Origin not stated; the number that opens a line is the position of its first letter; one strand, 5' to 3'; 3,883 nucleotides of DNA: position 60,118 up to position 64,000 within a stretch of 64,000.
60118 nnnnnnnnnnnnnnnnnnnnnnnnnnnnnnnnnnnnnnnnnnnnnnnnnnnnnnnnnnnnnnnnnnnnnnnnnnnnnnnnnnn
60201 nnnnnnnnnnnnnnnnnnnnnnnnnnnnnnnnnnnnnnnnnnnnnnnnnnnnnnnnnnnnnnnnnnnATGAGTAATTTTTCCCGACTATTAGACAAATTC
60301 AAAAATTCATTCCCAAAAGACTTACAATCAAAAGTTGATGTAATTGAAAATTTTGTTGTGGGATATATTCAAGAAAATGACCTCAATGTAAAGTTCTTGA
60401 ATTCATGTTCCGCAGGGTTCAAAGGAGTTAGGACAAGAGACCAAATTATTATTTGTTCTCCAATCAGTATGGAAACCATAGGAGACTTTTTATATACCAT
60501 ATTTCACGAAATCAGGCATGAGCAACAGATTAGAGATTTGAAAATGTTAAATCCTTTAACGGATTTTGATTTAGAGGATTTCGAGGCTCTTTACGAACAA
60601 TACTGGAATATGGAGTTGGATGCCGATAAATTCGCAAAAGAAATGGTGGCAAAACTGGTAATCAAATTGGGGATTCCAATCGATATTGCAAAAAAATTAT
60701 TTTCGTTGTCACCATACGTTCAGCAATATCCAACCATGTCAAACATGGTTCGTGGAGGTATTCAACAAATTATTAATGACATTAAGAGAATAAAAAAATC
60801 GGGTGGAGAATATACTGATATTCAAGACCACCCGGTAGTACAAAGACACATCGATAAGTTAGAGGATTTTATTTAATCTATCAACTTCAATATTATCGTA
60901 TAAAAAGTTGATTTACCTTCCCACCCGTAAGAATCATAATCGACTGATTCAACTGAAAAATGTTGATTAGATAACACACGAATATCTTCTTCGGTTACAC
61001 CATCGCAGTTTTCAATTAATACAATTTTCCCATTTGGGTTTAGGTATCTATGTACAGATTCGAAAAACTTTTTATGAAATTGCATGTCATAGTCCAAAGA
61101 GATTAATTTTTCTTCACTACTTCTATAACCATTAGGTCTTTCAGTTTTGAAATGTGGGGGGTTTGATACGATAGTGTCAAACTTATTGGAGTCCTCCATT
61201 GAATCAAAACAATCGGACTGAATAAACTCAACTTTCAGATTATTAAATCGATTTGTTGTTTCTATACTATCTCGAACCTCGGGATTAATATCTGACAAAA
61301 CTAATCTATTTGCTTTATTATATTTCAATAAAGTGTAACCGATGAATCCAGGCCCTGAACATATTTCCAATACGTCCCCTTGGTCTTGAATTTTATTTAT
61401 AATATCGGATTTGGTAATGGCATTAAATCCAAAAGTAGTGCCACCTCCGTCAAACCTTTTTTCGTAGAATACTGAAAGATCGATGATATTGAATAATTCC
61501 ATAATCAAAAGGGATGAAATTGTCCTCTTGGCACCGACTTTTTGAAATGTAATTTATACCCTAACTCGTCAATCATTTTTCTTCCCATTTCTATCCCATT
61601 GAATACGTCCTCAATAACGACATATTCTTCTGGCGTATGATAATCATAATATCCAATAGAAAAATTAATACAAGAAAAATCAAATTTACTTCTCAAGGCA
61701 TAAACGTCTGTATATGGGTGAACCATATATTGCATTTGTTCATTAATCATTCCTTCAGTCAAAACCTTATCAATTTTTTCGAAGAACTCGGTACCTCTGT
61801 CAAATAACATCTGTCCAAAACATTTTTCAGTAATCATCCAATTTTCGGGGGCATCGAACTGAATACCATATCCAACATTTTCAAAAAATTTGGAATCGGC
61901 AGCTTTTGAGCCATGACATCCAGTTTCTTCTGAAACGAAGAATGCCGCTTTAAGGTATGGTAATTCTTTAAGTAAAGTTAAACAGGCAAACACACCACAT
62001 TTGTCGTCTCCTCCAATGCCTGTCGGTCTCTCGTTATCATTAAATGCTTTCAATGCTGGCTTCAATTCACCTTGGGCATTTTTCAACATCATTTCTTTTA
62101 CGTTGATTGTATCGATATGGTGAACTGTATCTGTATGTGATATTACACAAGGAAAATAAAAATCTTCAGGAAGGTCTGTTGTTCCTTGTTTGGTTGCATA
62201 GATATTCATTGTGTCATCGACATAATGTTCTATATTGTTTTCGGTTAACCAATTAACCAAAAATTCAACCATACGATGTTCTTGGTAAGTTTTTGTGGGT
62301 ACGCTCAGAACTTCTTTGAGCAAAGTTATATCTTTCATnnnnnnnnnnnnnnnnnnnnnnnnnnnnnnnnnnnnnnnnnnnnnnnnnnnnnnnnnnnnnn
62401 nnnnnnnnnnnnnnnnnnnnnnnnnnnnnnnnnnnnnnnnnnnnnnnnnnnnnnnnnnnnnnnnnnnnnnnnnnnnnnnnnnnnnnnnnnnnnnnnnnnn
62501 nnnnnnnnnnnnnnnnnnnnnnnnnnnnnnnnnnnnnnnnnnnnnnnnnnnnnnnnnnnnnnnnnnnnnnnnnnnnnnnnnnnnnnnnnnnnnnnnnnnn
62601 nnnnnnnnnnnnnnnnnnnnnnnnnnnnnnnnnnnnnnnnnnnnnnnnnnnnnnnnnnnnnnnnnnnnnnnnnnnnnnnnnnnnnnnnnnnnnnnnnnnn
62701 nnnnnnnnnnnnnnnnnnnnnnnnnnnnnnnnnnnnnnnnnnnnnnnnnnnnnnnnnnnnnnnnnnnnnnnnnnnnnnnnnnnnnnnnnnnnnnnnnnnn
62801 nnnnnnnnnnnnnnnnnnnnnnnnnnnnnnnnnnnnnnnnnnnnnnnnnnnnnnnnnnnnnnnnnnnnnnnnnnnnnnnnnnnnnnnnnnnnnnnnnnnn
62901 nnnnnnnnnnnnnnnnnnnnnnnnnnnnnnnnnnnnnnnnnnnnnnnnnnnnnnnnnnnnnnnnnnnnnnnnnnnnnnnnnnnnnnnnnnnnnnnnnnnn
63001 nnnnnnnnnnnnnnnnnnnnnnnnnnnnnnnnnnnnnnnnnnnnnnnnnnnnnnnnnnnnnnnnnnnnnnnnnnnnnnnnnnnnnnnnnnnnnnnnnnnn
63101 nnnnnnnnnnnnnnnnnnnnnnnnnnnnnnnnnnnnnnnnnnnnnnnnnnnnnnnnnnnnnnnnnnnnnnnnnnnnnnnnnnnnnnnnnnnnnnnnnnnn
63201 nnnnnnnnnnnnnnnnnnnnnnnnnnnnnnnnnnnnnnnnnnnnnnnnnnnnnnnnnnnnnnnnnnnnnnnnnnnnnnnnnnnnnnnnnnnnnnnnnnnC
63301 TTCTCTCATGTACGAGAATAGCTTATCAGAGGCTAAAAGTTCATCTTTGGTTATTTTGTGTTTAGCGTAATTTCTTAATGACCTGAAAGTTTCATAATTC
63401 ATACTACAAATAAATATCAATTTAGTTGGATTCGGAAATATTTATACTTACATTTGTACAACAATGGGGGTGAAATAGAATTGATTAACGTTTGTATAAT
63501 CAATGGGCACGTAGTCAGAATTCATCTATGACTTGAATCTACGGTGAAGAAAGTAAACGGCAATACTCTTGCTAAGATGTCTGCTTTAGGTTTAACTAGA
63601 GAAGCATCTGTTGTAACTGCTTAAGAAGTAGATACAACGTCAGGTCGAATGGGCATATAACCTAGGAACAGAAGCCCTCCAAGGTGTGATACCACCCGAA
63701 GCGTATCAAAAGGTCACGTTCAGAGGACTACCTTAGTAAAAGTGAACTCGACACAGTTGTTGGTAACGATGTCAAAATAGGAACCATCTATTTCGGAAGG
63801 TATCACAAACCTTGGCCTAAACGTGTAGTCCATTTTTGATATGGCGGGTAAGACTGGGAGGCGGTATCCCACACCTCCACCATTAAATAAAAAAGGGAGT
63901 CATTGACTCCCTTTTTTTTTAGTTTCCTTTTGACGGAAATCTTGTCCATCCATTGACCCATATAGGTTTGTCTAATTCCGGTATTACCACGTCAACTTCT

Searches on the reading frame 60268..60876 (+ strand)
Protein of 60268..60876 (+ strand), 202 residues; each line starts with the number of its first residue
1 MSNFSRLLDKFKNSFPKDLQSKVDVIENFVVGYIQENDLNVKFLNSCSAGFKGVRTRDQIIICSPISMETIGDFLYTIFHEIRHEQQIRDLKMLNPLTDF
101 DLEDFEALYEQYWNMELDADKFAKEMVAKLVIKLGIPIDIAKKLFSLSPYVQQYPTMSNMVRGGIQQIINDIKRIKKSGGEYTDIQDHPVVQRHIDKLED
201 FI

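Call 3: search_protein_families(library=pfam, proteins=[window:60268-60876:+], max_evalue=0.01)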
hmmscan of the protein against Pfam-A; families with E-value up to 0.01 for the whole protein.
window:60268-60876:+ (202 aa): 1 family
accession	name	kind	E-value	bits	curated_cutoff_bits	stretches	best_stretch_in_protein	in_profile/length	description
PF13058.12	DUF3920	-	0.0092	16.6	27.3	0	54-130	57-122/126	Protein of unknown function (DUF3920)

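Call 4: search_protein_families(library=phrogs, proteins=[window:60268-60876:+], max_evalue=0.001)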
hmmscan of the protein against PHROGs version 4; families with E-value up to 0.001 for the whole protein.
window:60268-60876:+ (202 aa): 0 families

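Call 80: search_protein_families(library=ncbifam, proteins=[window:60268-60876:+], max_evalue=0.01)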
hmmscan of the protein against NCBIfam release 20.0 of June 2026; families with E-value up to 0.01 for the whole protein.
window:60268-60876:+ (202 aa): 0 families

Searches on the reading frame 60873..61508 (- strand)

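Call 3: search_protein_families(library=pfam, proteins=[window:60873-61508:-], max_evalue=0.01)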
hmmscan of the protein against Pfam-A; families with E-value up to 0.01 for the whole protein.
window:60873-61508:- (211 aa): 12 families
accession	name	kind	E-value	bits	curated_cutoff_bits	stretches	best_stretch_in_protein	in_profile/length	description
PF05175.20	MTS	-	5.6e-15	55.8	23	1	13-167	10-141/170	Methyltransferase small domain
PF13847.12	Methyltransf_31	-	1.2e-09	38.5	27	1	42-173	3-117/145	Methyltransferase domain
PF13649.12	Methyltransf_25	-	6.1e-09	36.9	27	1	46-121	1-78/97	Methyltransferase domain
PF07669.17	Eco57I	-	2.2e-07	31.5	25.3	1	79-165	49-133/171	Eco57I restriction-modification methylase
PF08241.18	Methyltransf_11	-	1.7e-05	25.8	21.2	1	47-116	1-67/95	Methyltransferase domain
PF01564.23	Spermine_synth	-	0.00012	22.1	22.9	1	45-183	21-149/186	Spermine/spermidine synthase domain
PF08242.18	Methyltransf_12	-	0.00016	22.8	30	1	47-116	1-72/98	Methyltransferase domain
PF10354.15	BMT5-like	-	0.00046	20.9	24.7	1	103-165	71-126/168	rRNA (uridine-N3-)-methyltransferase BTM5-like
PF02475.24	TRM5-TYW2_MTfase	-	0.0016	18.8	28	1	35-119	29-114/164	TRM5/TYW2 methyltransferase domain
PF13489.12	Methyltransf_23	-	0.0017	18.5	27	0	39-116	19-88/164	Methyltransferase domain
PF01728.25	FtsJ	-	0.0038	17.6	24.1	1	40-186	19-158/181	FtsJ-like methyltransferase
PF12847.13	Methyltransf_18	-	0.0092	16.4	27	0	36-114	8-87/151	Methyltransferase domain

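Call 4: search_protein_families(library=phrogs, proteins=[window:60873-61508:-], max_evalue=0.001)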
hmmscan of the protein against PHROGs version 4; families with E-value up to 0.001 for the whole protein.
window:60873-61508:- (211 aa): 7 families
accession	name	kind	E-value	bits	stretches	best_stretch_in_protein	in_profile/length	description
phrog_35227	-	unknown function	1.6e-21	77.9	1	1-180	4-210/242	-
phrog_3820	-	other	2.5e-09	37.6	1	34-128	59-147/255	DNA methyltransferase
phrog_6025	-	other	1.7e-06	28.8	1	84-186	3-102/192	DNA methyltransferase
phrog_9133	-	unknown function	6.3e-06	25.3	1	39-165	752-853/1259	-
phrog_67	-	other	5.7e-05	23.3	1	73-164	104-193/743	DNA methyltransferase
phrog_954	-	other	0.00016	21.9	1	30-164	38-165/229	DNA methyltransferase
phrog_23041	-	unknown function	0.00028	21.6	1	38-123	108-191/277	-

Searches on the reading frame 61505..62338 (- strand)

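Call 3: search_protein_families(library=pfam, proteins=[window:61505-62338:-], max_evalue=0.01)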
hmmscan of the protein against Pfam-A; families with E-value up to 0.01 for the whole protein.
window:61505-62338:- (277 aa): 2 families
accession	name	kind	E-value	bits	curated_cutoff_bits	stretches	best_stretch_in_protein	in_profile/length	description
PF05343.19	Peptidase_M42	-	2.7e-05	23.8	23.2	1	107-250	130-291/292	M42 glutamyl aminopeptidase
PF01546.33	Peptidase_M20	-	0.00037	20.9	24.6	0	67-256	4-204/206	Peptidase family M20/M25/M40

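Call 4: search_protein_families(library=phrogs, proteins=[window:61505-62338:-], max_evalue=0.001)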
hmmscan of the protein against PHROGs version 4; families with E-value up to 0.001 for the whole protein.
window:61505-62338:- (277 aa): 3 families
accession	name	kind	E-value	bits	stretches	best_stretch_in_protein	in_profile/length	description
phrog_4191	-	other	8.2e-33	114.9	1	2-250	3-235/342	peptidase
phrog_34186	-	unknown function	6.9e-12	46.4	1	65-250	68-239/368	-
phrog_18553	-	unknown function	0.00071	19.5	1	8-177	17-184/485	-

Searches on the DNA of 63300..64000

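Call 44: search_rna_families(source=window, start=63300, end=64000, threshold=evalue, max_evalue=1)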
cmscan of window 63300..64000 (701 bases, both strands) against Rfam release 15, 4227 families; matches with E-value up to 1: 11.
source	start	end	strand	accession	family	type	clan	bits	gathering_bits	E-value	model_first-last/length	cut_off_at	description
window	63466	63882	+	RF00023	tmRNA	Gene;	CL00001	38.4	47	8.4e-14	1-374/374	no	transfer-messenger RNA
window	63882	63949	-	RF02029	sraA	Gene; sRNA;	-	34.8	56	0.0014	1-95/95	no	sraA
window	63854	63924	+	RF02029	sraA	Gene; sRNA;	-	28.9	56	0.025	1-95/95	no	sraA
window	63887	63919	+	RF03623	mir-1252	Gene; miRNA;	-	26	70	0.051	1-65/65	no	mir-1252 microRNA precursor family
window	63839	63918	-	RF02420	Bp1_162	Gene; sRNA;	-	21.6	50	0.4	1-100/100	no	Burkholderia sRNA Bp1_Cand612_SIPHT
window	63763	63917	+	RF02601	BASRCI337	Gene; sRNA;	-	20.6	229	0.0098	1-191/191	no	Brucella sRNA CI337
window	63886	63951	-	RF00506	Thr_leader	Cis-reg; leader;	-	20.5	55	0.26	1-118/118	no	Threonine operon leader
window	63855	63919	+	RF00512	Leu_leader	Cis-reg; leader;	-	19.8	50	0.17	1-148/148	no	Leucine operon leader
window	63888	63918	+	RF03483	MIR319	Gene; miRNA;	-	18.6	54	0.48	1-92/92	no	MIR319 microRNA precursor family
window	63874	63918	-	RF01730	Termite-leu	Cis-reg;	-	18.3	51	0.35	1-78/78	no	Termite-leu RNA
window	63887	63989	-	RF00166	PrrB_RsmZ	Gene; sRNA;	CL00106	15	44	0.52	1-133/133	no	PrrB/RsmZ RNA family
